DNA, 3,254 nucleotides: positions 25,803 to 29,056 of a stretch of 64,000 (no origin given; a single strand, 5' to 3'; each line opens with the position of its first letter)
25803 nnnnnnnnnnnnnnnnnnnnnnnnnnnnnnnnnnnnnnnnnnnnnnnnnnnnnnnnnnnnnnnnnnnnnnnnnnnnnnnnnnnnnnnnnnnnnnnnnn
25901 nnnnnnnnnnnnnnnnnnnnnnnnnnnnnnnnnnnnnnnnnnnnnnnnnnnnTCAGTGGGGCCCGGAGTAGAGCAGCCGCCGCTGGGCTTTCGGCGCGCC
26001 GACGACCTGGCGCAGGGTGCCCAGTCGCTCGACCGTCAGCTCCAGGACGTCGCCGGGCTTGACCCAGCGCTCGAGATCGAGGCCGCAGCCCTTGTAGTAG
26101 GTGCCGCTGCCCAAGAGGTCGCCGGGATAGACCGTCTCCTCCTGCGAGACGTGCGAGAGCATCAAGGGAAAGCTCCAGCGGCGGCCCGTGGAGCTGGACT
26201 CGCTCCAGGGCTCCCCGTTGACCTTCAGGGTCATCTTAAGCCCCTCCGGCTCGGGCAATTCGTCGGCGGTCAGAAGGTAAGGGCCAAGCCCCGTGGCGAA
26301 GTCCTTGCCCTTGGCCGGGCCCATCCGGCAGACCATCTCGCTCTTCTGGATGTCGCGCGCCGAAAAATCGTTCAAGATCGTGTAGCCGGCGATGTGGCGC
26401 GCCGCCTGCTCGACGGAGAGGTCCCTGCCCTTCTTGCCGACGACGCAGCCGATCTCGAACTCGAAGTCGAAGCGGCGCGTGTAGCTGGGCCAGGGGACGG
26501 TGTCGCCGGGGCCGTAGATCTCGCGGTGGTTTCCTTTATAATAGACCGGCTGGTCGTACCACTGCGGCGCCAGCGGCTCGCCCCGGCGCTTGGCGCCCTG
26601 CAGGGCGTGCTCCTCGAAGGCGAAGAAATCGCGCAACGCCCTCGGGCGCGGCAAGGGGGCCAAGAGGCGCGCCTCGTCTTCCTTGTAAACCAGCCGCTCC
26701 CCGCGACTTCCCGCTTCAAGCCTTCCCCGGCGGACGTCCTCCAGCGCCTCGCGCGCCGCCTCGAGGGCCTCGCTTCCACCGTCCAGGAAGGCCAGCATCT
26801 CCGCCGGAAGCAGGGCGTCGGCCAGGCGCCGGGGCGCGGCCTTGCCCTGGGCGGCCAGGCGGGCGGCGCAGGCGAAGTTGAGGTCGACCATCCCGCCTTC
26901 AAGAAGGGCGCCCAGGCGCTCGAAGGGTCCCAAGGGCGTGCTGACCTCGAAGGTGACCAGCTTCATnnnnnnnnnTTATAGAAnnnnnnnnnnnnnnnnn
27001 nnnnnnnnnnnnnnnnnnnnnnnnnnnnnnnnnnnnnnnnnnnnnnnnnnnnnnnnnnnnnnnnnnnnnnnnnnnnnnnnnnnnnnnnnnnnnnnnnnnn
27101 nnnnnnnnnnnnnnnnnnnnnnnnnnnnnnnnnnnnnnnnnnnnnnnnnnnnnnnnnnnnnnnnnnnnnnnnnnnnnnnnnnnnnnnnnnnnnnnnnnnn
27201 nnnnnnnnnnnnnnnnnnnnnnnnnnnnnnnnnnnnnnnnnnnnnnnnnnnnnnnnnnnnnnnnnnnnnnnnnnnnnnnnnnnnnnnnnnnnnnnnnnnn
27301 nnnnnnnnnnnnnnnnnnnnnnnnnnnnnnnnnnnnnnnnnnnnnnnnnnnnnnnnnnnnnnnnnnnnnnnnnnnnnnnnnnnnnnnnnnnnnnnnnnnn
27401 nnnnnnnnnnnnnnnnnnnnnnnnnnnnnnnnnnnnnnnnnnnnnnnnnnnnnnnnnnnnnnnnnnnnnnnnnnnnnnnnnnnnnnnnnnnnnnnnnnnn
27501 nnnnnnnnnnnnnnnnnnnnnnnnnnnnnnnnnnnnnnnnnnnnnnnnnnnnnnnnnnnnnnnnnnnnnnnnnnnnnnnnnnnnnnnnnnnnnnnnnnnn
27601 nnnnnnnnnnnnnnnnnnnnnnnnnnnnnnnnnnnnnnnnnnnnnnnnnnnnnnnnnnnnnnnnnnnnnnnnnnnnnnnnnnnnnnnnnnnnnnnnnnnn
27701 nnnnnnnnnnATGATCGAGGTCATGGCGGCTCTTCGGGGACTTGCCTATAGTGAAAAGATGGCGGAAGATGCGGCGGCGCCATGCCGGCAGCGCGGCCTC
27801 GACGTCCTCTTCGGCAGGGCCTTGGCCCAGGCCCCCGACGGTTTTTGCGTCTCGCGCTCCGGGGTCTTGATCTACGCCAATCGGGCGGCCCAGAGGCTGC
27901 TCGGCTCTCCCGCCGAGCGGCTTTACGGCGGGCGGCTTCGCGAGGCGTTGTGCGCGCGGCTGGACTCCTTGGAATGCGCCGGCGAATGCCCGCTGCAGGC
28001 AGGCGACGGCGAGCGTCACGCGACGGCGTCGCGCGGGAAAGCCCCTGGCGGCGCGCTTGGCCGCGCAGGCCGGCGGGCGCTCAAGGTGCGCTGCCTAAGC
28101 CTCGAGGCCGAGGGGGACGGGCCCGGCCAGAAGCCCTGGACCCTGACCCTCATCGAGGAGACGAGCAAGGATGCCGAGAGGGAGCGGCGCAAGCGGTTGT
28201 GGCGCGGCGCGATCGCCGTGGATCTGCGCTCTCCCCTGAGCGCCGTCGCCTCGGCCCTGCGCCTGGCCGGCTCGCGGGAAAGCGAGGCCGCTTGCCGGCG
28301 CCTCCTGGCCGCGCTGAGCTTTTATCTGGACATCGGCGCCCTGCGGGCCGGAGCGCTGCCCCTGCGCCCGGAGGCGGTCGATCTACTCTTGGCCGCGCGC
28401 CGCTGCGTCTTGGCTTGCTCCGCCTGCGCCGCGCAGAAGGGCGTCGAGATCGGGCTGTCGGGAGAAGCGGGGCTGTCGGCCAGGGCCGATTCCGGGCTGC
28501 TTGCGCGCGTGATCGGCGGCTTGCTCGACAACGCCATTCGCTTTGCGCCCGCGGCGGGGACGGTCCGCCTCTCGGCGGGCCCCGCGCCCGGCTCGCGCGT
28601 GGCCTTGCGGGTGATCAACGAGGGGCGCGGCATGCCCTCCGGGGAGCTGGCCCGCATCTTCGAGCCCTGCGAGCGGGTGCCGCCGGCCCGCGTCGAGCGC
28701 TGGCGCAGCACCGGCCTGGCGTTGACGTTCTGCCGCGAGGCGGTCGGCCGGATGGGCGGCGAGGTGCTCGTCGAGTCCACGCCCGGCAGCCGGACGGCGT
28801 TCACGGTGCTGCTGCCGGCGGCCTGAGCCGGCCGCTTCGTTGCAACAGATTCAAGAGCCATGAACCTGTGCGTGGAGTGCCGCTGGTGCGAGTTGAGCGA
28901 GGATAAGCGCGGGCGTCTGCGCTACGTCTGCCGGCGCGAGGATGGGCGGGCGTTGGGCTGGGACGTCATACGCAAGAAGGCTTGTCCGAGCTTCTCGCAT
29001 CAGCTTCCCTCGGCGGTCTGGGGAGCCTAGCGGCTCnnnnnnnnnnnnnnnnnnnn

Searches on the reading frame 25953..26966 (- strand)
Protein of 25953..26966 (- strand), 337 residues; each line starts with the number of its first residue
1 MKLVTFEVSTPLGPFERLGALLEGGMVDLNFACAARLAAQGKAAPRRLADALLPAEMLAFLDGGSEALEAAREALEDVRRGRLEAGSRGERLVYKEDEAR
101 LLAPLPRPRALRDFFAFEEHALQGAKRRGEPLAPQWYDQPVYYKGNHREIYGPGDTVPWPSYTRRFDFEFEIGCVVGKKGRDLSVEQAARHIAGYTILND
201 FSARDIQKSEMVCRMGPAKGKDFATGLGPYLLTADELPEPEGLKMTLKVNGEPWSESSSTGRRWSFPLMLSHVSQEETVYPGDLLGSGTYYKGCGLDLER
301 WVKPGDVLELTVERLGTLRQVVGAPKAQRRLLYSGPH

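Call 23: search_protein_families(library=pfam, proteins=[window:25953-26966:-], max_evalue=0.001)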
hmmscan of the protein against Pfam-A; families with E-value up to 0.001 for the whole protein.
window:25953-26966:- (337 aa): 1 family
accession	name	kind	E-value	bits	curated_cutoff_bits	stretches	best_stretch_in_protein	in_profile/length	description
PF01557.24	FAA_hydrolase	-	4.5e-52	177.2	23.9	1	113-322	5-213/214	Fumarylacetoacetate (FAA) hydrolase C-terminal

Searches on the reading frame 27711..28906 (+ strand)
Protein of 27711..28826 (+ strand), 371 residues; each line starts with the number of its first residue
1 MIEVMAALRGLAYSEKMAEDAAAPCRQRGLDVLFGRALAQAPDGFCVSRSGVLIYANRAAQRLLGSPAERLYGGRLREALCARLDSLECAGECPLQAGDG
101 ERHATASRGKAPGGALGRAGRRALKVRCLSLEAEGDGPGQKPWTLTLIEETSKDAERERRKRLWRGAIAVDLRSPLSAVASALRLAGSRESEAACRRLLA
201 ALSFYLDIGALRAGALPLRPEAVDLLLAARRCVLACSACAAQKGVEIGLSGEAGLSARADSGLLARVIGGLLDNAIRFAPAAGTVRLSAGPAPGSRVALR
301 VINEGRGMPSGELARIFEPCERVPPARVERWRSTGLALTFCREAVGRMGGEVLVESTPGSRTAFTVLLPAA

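Call 23: search_protein_families(library=pfam, proteins=[window:27711-28826:+, window:27782-28906:+], max_evalue=0.001)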
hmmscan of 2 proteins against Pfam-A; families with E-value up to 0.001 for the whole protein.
window:27711-28826:+ (371 aa): 3 families
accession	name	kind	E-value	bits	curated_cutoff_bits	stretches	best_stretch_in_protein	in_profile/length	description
PF02518.31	HATPase_c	-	1.7e-19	70.8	26.4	1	260-370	2-109/111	Histidine kinase-, DNA gyrase B-, and HSP90-like ATPase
PF13188.13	PAS_8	-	1.7e-05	25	21.8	1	36-83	5-53/65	PAS domain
PF08448.16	PAS_4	-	8.4e-05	23.2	23.1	1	39-80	2-44/110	PAS fold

window:27782-28906:+ (374 aa): 0 families
